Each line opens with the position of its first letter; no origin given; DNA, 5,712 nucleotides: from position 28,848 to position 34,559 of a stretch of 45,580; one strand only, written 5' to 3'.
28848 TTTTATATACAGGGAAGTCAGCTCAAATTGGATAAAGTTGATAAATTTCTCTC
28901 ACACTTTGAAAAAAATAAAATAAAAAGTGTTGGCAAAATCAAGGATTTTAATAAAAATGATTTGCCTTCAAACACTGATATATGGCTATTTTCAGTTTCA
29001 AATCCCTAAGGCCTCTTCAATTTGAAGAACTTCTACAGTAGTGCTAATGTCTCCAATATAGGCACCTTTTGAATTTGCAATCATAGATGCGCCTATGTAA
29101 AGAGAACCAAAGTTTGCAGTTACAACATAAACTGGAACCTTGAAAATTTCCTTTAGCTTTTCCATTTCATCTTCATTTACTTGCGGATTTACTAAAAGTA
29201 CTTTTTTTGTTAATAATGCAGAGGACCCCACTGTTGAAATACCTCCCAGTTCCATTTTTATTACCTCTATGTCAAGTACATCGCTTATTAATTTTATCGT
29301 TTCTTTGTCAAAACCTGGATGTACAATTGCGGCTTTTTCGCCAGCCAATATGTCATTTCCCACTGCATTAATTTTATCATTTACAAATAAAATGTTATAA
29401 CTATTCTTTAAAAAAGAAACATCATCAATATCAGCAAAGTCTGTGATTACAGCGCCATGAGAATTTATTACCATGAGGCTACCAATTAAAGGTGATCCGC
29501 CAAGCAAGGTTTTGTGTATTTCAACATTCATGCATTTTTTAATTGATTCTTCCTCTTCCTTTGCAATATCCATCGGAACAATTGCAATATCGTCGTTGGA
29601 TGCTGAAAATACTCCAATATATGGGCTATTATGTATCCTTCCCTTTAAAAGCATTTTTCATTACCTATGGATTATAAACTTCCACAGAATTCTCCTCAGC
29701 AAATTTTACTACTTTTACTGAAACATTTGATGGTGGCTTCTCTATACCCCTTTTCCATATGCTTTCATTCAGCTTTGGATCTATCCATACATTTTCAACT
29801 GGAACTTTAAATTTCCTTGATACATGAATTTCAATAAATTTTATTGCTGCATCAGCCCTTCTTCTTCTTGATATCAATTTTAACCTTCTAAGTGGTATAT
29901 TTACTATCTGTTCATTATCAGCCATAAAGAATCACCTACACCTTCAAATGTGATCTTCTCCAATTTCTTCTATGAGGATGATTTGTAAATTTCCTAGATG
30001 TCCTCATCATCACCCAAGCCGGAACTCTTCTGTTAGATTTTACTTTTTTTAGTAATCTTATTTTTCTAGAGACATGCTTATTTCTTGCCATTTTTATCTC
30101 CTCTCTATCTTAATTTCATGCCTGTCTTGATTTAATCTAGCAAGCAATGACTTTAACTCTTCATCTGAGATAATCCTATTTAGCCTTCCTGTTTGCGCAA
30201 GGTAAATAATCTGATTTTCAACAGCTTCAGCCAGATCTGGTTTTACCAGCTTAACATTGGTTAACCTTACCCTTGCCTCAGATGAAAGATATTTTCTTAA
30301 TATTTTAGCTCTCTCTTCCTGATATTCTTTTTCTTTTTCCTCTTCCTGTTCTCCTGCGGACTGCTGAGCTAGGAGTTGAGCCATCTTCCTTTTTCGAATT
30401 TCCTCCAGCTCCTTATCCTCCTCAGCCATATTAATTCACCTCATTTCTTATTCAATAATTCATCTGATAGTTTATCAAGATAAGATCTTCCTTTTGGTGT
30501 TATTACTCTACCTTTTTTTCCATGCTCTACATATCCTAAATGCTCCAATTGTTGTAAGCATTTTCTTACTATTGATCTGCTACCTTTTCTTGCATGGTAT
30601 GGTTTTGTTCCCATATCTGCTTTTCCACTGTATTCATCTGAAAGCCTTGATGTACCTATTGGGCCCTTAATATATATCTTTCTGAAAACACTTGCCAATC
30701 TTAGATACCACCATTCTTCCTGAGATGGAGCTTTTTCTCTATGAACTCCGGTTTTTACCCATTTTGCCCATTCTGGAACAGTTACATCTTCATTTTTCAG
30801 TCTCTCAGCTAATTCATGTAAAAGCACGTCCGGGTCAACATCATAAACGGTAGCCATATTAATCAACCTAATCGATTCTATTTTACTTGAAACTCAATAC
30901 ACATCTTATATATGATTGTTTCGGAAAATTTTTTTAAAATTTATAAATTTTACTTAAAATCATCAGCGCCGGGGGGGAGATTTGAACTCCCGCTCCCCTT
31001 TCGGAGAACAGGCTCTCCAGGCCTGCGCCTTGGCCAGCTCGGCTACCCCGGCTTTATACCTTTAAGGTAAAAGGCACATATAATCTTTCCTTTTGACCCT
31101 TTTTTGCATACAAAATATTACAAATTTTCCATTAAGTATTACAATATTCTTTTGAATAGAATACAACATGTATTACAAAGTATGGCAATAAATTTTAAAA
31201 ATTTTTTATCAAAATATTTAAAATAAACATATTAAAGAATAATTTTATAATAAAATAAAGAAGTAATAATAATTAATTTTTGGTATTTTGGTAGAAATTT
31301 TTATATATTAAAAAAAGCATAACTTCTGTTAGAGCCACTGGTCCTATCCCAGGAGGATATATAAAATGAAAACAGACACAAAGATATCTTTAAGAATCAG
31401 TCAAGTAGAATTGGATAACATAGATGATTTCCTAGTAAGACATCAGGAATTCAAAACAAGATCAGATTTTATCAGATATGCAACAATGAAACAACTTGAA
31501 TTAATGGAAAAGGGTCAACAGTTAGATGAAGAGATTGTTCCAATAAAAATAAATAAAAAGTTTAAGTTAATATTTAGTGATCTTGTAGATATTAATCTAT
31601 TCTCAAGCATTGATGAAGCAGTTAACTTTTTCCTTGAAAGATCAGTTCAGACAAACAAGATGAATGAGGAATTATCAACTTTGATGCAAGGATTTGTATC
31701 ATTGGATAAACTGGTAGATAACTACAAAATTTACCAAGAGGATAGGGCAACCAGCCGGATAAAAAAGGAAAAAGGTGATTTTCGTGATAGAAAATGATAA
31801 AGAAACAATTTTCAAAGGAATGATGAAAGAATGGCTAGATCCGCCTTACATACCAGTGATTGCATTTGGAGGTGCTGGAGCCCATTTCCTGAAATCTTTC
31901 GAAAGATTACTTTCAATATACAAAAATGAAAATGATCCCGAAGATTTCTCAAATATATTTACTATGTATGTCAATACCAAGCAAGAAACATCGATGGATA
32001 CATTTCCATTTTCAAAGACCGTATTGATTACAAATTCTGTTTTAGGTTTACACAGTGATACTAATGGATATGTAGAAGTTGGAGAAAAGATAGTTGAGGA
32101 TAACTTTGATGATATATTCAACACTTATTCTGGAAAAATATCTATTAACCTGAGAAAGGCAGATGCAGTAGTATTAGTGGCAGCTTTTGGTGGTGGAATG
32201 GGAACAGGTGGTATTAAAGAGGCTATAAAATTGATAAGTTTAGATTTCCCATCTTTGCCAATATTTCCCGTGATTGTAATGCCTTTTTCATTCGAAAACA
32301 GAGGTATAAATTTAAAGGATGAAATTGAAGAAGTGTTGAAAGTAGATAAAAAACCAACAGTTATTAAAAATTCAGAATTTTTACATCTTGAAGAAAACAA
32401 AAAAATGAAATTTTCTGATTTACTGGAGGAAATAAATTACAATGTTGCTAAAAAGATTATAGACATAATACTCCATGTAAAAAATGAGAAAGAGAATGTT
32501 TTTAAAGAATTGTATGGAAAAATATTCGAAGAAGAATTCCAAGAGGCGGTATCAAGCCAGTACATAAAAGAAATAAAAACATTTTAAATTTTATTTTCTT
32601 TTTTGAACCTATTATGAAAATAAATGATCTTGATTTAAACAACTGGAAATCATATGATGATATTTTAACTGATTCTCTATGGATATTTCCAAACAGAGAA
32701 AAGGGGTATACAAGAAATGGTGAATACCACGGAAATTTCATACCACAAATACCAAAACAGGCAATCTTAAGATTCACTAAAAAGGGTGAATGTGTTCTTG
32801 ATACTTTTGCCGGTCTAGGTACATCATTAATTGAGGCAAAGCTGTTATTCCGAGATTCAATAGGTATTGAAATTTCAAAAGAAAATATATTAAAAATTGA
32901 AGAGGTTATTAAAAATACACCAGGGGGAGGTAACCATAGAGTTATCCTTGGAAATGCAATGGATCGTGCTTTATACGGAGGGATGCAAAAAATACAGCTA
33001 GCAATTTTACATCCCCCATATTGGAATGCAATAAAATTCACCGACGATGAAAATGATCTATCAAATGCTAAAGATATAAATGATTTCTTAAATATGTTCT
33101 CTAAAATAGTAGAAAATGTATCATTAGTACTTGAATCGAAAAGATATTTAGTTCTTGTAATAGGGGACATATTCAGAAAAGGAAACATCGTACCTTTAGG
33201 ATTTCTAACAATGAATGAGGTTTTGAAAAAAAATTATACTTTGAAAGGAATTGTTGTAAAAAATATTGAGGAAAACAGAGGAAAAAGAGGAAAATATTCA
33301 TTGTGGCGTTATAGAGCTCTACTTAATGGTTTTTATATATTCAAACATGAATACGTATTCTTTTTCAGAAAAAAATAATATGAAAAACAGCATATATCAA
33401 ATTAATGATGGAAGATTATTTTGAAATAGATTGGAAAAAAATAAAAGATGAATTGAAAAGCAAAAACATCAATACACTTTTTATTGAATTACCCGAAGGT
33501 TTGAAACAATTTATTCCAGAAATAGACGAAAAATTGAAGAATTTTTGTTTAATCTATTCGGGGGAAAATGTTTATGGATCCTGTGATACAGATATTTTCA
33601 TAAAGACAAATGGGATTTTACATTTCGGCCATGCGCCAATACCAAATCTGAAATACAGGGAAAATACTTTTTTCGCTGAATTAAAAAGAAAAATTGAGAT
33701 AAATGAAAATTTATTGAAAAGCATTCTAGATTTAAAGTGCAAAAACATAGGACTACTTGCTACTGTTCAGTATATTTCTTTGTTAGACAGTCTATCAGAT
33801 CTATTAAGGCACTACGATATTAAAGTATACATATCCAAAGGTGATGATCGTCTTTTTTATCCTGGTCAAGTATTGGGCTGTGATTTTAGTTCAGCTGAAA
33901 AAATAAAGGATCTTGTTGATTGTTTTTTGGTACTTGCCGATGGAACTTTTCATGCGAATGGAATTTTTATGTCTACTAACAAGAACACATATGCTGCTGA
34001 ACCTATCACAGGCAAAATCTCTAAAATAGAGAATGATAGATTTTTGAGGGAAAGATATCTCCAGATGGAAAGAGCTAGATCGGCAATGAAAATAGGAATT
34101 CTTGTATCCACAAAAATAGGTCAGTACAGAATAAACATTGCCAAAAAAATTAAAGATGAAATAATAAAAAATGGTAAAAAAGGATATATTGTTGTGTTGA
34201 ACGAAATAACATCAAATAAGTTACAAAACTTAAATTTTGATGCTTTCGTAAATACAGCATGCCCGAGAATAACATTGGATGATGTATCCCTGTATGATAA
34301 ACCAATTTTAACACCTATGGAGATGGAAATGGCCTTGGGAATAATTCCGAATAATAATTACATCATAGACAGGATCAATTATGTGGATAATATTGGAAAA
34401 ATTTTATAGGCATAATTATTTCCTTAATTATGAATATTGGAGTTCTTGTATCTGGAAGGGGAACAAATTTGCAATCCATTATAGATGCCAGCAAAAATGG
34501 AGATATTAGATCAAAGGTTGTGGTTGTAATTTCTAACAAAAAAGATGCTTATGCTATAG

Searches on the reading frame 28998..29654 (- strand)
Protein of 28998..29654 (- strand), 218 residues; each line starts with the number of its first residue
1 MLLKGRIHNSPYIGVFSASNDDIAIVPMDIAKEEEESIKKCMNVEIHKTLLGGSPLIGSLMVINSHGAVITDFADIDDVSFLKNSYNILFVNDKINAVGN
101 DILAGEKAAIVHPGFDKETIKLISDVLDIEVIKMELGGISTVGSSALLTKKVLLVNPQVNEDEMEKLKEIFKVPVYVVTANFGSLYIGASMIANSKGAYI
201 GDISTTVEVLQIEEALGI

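Call 81: search_protein_families(library=pfam, proteins=[window:28998-29654:-], max_evalue=0.0001)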
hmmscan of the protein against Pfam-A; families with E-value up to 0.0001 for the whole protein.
window:28998-29654:- (218 aa): 1 family
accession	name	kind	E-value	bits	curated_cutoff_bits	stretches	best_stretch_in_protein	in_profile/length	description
PF01912.23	eIF-6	-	1.2e-59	201.5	25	1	6-198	3-197/197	eIF-6 family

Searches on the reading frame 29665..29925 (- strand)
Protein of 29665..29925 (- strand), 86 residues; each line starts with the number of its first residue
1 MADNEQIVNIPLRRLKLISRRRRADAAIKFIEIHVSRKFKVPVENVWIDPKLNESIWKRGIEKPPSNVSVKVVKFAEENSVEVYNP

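Call 81: search_protein_families(library=pfam, proteins=[window:29665-29925:-], max_evalue=0.0001)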
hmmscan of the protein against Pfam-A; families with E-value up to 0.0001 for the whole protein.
window:29665-29925:- (86 aa): 1 family
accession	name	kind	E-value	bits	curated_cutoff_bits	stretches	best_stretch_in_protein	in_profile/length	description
PF01198.24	Ribosomal_L31e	-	2e-11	44.4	25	1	8-74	9-72/82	Ribosomal protein L31e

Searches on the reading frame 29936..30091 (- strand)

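Call 81: search_protein_families(library=pfam, proteins=[window:29936-30091:-], max_evalue=0.0001)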
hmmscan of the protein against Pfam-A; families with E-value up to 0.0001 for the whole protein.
window:29936-30091:- (51 aa): 1 family
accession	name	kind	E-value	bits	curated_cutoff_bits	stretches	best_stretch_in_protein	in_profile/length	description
PF00832.25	Ribosomal_L39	-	4.1e-19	68.4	21.6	1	9-50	1-42/42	Ribosomal L39 protein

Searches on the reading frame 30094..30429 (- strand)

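Call 81: search_protein_families(library=pfam, proteins=[window:30094-30429:-], max_evalue=0.0001)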
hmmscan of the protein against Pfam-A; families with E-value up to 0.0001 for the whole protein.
window:30094-30429:- (111 aa): 1 family
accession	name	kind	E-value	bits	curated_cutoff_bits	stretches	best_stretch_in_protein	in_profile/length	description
PF01984.25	dsDNA_bind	-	1.6e-27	96.2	26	1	11-110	1-105/106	Double-stranded DNA-binding domain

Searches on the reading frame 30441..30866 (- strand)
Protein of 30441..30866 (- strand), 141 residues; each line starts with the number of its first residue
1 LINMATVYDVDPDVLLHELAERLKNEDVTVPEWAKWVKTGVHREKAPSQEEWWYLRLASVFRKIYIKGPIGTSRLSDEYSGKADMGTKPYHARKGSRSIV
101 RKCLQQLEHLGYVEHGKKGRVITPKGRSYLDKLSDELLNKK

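Call 81: search_protein_families(library=pfam, proteins=[window:30441-30866:-], max_evalue=0.0001)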
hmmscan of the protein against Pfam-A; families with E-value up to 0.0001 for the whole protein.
window:30441-30866:- (141 aa): 1 family
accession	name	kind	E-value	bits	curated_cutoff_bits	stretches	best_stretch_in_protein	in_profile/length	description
PF01090.25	Ribosomal_S19e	-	4.9e-52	175.7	29.4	1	6-139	1-136/137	Ribosomal protein S19e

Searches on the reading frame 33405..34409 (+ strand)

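Call 3: search_protein_families(library=pfam, proteins=[window:33405-34409:+], max_evalue=1)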
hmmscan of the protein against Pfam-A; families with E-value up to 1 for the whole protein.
window:33405-34409:+ (334 aa): 1 family
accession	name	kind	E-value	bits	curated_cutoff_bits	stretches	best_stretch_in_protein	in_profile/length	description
PF01866.22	Diphthamide_syn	-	6.5e-76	256.1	33.2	1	29-312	1-293/302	Putative diphthamide synthesis protein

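Call 4: search_protein_families(library=ncbifam, proteins=[window:33405-34409:+], max_evalue=1)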
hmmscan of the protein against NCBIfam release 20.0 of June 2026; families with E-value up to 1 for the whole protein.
window:33405-34409:+ (334 aa): 4 families
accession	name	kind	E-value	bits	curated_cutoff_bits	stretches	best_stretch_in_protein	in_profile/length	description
TIGR03682.1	arCOG04112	equivalog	5.3e-90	301.8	202.8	1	23-324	3-307/308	diphthamide biosynthesis enzyme Dph2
TIGR00322.1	diphth2_R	domain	8.2e-78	262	35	1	8-311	3-320/320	diphthamide biosynthesis enzyme Dph1/Dph2 domain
TIGR00272.1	DPH2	equivalog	1.2e-15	57.2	184.05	1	65-312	104-368/497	diphthamide biosynthesis protein 2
TIGR01754.1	flav_RNR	hypoth_equivalog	0.059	13.3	163.8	0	30-68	67-102/140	putative ribonucleotide reductase-associated flavodoxin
